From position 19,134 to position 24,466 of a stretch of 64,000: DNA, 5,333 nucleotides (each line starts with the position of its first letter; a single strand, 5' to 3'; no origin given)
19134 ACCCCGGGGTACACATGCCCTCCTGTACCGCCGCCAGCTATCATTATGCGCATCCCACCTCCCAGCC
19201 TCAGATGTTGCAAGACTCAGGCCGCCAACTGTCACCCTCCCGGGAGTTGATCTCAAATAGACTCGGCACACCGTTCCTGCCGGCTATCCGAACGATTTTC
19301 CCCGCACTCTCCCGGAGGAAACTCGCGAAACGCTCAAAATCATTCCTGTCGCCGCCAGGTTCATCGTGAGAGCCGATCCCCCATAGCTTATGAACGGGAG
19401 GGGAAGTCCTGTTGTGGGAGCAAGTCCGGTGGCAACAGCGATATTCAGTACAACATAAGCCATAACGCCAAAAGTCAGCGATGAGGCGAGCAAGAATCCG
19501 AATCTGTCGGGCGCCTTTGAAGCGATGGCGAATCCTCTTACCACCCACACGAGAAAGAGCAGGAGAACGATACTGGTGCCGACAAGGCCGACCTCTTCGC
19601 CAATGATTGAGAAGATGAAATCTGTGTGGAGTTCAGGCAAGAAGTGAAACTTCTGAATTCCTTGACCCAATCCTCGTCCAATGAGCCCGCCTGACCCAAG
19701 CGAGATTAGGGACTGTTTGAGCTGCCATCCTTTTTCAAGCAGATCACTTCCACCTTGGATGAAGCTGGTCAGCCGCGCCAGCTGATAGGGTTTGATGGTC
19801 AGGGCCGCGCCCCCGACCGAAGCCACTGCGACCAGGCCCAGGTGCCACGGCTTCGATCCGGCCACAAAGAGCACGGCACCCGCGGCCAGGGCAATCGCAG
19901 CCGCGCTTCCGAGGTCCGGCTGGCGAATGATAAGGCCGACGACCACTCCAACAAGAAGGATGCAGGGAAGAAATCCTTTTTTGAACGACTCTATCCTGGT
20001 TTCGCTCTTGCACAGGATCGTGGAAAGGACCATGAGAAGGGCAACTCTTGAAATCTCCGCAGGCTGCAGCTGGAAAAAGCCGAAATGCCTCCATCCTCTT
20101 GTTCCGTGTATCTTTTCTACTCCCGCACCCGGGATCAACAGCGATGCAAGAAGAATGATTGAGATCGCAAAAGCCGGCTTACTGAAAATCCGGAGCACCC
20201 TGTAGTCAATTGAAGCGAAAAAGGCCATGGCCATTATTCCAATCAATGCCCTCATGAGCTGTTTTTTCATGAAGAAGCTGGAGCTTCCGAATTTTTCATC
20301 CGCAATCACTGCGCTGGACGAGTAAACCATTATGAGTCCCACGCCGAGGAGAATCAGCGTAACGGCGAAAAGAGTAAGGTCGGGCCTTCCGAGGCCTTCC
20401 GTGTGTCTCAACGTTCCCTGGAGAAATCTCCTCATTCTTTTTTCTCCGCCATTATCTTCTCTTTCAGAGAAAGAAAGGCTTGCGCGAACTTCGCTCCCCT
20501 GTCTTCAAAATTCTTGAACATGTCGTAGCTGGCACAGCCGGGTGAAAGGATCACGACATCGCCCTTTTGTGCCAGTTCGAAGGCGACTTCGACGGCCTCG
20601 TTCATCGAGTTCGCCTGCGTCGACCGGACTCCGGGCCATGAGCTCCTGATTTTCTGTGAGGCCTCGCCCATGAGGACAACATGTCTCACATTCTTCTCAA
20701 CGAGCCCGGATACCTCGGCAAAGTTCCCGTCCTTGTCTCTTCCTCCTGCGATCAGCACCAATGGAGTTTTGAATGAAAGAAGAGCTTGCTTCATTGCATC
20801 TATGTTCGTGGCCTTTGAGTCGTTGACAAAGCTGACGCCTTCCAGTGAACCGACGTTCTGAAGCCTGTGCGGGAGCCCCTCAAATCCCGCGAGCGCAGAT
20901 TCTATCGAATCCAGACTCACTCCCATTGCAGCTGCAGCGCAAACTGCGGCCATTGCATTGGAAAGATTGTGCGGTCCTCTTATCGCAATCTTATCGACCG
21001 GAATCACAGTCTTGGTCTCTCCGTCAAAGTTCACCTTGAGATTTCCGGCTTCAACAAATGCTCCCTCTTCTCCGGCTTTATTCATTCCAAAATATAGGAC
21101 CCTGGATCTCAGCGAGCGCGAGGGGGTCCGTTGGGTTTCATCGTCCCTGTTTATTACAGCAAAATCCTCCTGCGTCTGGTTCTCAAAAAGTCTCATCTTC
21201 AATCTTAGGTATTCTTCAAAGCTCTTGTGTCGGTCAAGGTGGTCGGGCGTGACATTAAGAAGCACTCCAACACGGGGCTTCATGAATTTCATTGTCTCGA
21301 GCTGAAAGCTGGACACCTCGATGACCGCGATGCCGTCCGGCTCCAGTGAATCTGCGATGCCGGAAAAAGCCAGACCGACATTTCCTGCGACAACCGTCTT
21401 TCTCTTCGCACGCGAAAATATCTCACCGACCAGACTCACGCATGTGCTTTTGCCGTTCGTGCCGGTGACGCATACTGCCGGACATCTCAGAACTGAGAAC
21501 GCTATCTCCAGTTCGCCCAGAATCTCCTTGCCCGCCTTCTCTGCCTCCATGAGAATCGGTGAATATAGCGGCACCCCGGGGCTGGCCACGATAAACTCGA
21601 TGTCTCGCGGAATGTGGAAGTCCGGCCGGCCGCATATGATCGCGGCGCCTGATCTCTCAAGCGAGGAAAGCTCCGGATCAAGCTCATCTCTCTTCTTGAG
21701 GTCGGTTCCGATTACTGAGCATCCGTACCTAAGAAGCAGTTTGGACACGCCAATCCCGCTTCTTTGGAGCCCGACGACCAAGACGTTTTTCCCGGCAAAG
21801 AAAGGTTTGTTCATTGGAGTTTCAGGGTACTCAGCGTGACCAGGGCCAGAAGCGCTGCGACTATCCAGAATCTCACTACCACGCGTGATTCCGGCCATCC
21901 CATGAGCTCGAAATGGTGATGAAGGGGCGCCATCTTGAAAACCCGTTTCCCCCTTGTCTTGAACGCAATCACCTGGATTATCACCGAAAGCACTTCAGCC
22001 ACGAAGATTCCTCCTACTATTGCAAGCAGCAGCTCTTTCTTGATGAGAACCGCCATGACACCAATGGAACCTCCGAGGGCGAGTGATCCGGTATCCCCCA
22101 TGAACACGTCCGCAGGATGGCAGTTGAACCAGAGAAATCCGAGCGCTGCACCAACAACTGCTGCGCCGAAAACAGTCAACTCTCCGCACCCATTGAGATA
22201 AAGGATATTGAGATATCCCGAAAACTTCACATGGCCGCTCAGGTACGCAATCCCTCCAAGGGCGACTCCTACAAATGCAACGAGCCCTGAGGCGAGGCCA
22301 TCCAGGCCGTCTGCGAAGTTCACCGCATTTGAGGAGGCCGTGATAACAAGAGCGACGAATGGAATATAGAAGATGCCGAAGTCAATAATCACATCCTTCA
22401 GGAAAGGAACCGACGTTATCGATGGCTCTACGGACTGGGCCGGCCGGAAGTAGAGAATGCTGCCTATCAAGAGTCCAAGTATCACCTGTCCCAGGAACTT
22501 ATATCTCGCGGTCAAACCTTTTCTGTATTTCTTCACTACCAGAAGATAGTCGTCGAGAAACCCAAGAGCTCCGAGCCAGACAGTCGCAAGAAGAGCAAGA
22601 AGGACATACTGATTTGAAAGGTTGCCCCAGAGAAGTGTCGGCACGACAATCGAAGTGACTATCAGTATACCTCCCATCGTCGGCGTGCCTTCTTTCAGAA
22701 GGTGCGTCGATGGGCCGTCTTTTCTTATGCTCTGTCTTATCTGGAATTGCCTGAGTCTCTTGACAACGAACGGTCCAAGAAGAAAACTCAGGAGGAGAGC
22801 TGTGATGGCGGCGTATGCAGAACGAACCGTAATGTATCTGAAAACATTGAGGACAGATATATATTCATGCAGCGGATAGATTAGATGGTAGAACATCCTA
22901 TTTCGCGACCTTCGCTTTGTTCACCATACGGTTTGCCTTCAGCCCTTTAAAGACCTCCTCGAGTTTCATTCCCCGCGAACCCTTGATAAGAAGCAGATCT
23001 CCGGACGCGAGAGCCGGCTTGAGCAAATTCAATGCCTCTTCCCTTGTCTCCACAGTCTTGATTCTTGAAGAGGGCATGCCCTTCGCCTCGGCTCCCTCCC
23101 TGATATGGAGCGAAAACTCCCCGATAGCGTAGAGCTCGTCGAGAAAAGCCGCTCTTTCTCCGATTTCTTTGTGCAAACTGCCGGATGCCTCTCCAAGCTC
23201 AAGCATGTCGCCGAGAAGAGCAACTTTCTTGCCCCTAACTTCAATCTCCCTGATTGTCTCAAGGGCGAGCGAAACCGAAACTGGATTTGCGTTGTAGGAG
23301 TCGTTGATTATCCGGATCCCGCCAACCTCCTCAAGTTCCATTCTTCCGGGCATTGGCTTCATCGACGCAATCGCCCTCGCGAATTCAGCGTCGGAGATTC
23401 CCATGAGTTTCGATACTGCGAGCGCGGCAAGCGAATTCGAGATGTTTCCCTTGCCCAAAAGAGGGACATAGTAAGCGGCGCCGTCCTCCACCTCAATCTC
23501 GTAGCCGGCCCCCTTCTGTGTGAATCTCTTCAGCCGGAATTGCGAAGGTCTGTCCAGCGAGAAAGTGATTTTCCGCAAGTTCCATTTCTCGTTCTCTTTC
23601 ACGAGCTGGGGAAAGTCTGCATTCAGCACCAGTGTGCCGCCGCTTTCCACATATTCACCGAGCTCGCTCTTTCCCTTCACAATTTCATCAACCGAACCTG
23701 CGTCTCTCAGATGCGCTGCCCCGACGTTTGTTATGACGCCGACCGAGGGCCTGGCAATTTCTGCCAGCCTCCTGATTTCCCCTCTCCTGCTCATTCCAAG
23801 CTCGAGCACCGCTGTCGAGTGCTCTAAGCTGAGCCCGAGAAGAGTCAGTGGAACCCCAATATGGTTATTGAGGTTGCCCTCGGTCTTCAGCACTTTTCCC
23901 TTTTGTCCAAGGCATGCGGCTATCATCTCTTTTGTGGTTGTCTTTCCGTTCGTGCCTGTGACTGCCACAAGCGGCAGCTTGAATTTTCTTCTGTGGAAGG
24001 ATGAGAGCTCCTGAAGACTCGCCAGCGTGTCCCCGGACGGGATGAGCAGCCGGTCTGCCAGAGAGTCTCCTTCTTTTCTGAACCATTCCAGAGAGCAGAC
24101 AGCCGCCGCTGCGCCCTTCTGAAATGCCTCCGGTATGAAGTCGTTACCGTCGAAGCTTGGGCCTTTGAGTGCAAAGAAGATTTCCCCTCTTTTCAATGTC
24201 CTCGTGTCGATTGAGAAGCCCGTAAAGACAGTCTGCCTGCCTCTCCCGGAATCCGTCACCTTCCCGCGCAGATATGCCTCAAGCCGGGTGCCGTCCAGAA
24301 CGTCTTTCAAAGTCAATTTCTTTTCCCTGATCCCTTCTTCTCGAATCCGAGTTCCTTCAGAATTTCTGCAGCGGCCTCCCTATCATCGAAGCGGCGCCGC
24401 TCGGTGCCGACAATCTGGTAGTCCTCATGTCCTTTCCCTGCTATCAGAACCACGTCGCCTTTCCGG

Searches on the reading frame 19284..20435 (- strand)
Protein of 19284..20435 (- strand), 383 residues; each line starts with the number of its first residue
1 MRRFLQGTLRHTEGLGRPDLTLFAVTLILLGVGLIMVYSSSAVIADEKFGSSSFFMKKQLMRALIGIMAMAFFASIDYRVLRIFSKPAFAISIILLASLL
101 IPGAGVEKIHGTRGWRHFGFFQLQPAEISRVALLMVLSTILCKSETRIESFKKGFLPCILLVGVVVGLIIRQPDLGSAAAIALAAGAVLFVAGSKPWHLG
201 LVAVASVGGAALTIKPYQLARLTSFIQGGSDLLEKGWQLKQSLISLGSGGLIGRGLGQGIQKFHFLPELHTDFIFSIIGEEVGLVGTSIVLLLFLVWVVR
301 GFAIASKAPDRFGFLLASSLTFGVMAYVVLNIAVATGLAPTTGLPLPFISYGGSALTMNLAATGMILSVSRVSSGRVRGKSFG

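Call 69: search_protein_families(library=pfam, proteins=[window:19284-20435:-], max_evalue=0.00001)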
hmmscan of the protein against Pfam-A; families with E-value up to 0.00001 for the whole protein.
window:19284-20435:- (383 aa): 1 family
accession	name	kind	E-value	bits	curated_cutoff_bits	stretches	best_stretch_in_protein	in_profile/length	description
PF01098.24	FTSW_RODA_SPOVE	-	1.2e-95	320.9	26.4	1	22-373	3-354/356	Cell cycle protein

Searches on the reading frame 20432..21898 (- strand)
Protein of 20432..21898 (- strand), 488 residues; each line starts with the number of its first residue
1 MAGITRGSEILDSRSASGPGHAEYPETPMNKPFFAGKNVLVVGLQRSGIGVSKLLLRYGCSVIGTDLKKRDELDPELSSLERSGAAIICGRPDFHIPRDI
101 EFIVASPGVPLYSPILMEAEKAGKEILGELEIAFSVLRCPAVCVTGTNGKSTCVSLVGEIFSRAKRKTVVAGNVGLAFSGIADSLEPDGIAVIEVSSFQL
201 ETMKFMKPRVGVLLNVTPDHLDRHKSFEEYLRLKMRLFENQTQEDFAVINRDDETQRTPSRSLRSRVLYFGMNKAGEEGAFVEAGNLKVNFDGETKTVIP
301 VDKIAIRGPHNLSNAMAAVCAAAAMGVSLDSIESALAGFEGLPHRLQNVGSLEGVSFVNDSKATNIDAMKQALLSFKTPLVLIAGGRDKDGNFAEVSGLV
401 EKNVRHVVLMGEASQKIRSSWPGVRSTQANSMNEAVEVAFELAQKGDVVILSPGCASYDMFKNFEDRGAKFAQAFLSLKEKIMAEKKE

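Call 69: search_protein_families(library=pfam, proteins=[window:20432-21898:-], max_evalue=0.00001)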
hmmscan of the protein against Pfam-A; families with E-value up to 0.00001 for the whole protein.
window:20432-21898:- (488 aa): 3 families
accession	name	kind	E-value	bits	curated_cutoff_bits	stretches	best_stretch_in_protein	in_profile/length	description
PF08245.18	Mur_ligase_M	-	1.8e-32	113.4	24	1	144-322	1-200/200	Mur ligase middle domain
PF02875.26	Mur_ligase_C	-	1.8e-14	55.1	28.4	1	344-453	1-125/127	Mur ligase, glutamate ligase domain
PF21799.2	MurD-like_N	-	2.4e-09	37.8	27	1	37-128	1-88/88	Mur ligase MurD-like, N-terminal domain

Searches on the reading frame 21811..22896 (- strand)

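Call 69: search_protein_families(library=pfam, proteins=[window:21811-22896:-], max_evalue=0.00001)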
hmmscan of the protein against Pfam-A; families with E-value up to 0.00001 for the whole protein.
window:21811-22896:- (361 aa): 2 families
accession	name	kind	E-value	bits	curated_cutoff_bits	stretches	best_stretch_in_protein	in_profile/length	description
PF00953.26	Glycos_transf_4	-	5e-33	114.8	27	1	99-284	2-158/160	Glycosyl transferase family 4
PF10555.14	MraY_sig1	-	3.4e-06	26.7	20.1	0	68-80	1-13/13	Phospho-N-acetylmuramoyl-pentapeptide-transferase signature 1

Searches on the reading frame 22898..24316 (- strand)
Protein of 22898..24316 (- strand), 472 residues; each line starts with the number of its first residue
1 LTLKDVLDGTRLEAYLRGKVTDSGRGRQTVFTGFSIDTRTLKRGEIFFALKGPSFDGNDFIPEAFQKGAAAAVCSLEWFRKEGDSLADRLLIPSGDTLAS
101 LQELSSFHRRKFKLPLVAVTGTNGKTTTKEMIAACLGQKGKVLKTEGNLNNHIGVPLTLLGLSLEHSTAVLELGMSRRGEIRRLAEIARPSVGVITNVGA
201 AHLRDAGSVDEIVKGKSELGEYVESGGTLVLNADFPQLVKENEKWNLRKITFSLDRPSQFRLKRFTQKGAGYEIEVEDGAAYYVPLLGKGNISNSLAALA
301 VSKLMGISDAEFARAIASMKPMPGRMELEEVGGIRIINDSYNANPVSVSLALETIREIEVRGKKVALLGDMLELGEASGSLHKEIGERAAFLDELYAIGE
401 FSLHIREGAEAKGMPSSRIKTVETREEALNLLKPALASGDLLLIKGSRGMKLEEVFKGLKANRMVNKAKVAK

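Call 69: search_protein_families(library=pfam, proteins=[window:22898-24316:-], max_evalue=0.00001)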
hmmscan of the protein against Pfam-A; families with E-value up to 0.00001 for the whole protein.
window:22898-24316:- (472 aa): 3 families
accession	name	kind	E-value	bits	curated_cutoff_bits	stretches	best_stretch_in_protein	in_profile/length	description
PF08245.18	Mur_ligase_M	-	1.1e-45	156.5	24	1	119-301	1-199/200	Mur ligase middle domain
PF02875.26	Mur_ligase_C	-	8.6e-22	78.8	28.4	1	324-448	1-127/127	Mur ligase, glutamate ligase domain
PF01225.30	Mur_ligase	-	1.4e-06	29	21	1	32-75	3-51/95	Mur ligase family, catalytic domain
